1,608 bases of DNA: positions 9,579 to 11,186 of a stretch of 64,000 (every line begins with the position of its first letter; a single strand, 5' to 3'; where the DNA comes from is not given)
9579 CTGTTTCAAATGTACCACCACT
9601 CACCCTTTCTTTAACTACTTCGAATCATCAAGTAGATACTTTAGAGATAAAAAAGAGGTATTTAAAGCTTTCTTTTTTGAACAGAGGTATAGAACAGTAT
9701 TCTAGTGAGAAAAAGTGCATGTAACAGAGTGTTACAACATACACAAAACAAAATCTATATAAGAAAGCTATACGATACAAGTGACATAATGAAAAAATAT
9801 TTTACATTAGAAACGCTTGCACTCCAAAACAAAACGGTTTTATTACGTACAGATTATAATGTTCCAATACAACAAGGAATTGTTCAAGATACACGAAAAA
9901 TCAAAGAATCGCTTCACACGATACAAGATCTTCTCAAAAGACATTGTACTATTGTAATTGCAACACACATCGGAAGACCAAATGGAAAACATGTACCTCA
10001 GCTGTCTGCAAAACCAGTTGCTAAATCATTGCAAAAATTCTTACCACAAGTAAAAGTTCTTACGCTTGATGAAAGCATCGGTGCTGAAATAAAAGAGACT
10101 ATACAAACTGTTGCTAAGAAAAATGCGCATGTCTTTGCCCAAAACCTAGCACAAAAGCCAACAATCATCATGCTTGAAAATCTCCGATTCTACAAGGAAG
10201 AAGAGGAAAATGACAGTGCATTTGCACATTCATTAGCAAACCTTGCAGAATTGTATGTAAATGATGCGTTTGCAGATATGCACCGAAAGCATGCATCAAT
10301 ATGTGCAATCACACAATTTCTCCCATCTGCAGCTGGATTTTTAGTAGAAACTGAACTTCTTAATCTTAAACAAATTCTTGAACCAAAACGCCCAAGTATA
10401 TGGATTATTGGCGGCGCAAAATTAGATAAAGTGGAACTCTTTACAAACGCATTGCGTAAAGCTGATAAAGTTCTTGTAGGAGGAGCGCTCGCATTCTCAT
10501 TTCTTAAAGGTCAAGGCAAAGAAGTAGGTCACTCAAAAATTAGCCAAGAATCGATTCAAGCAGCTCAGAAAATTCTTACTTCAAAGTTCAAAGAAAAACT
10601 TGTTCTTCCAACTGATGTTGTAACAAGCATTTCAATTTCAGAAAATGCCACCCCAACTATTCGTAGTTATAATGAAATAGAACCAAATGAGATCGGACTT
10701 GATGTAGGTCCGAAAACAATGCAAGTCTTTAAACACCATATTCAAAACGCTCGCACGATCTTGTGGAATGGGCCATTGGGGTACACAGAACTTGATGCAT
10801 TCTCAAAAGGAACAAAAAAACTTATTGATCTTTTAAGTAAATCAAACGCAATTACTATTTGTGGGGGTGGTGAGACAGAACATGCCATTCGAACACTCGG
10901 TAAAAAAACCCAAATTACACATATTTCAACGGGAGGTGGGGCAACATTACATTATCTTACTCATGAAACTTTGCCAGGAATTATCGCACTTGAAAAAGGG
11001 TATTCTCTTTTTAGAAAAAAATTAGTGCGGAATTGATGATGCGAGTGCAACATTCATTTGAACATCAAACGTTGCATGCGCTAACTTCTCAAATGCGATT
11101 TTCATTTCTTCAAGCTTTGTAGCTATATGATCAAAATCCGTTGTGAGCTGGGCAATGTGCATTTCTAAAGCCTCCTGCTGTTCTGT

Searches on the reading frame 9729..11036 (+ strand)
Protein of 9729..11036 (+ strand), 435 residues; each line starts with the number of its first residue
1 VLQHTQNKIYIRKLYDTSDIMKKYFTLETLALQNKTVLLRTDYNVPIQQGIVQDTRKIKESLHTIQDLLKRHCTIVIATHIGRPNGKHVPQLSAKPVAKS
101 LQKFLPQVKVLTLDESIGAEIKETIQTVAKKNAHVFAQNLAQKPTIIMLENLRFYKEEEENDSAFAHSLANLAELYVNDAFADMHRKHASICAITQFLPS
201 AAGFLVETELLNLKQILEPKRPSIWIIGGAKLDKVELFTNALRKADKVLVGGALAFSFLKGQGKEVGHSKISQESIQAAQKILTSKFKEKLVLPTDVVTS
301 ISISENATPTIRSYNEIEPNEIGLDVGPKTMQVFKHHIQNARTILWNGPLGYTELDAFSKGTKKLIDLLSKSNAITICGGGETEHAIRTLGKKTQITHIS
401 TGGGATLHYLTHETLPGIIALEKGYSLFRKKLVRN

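Call 17: find_related_loci(query=window:9729-11036:+, collection=genome_contigs, flank=10000)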
Query window:9729-11036:+ (435 aa) in genome_contigs; peptide patterns used: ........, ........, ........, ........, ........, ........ (x = any residue, [..] = any of these).
274 stretches matched a pattern; 175 encode a relative of the query (tblastn E <= 1e-3); the best 80 are kept; 80 distinct loci.
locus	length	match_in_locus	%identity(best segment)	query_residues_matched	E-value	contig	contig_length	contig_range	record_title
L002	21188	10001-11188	51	23-432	8e-136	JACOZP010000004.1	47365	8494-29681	MAG: Candidatus Woesearchaeota archaeon isolate NC_groundwater_208_Ag_S-0.1um_42_19 S4_GD2017_2_S1_scaffold_1641, whole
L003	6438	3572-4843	49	21-433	9e-132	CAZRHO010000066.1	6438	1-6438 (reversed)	MAG TPA_asm: uncultured Methanosarcinales archaeon isolate binchicken_co141_112 genome assembly, contig: NODE_41965_leng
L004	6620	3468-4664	49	23-435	8e-131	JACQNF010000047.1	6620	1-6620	MAG: Candidatus Woesearchaeota archaeon isolate NC_groundwater_1248_Ag_S-0.1um_45_28 S_p1_S3_coassembly_k141_1583635, wh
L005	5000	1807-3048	48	23-425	1e-127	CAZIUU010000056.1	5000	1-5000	MAG TPA_asm: uncultured Methanosarcinales archaeon isolate binchicken_co251_991 genome assembly, contig: NODE_24250_leng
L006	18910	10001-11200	47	23-435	2e-126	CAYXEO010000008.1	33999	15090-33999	MAG TPA_asm: uncultured Methanosarcinales archaeon isolate SRP077602_co6_159 genome assembly, contig: NODE_2081_length_3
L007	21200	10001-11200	49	19-431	6e-126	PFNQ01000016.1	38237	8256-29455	MAG: Candidatus Woesearchaeota archaeon CG_4_10_14_0_2_um_filter_33_13 CG_4_10_14_0.2_scaffold_267_c, whole genome shotg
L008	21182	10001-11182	49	25-431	7e-126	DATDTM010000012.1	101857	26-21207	MAG TPA_asm: Candidatus Nanoarchaeia archaeon isolate SMAG_U8031 k141_18810, whole genome shotgun sequence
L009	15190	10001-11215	48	25-432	2e-125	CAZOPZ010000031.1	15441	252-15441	MAG TPA_asm: uncultured Methanosarcinales archaeon isolate binchicken_co251_164 genome assembly, contig: NODE_5275_lengt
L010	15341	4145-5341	47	20-432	4e-124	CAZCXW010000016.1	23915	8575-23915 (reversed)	MAG TPA_asm: uncultured Methanosarcinales archaeon isolate binchicken_co38_1374 genome assembly, contig: NODE_4375_lengt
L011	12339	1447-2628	47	25-432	1e-123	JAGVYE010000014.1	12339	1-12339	Candidatus Woesearchaeota archaeon isolate RIFCSPHIGHO2_02_FULL_38_13 rifcsphigho2_02_scaffold_10373, whole genome shotg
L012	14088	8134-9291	50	30-429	2e-122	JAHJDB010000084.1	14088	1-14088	MAG: Nanoarchaeota archaeon isolate Modern_marine.mb.327 Modern_marine.mb.327_k141_1988934, whole genome shotgun sequenc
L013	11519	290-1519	48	25-432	4e-122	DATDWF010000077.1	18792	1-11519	MAG TPA_asm: Candidatus Nanoarchaeia archaeon isolate SMAG_U8103 k141_1527513, whole genome shotgun sequence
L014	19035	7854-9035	46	25-432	9e-121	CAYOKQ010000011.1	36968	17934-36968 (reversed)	MAG TPA_asm: uncultured Methanosarcinales archaeon isolate binchicken_co125_1105 genome assembly, contig: NODE_2190_leng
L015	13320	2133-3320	46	23-431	1e-118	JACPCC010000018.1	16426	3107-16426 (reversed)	MAG: Candidatus Woesearchaeota archaeon isolate NC_groundwater_273_Ag_S-0.2um_35_6 S5_GD2017_2_S2_scaffold_13784, whole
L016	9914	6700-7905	45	25-432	2e-118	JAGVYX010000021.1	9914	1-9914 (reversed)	Candidatus Woesearchaeota archaeon isolate RIFCSPHIGHO2_02_FULL_39_16 rifcsphigho2_02_scaffold_16688, whole genome shotg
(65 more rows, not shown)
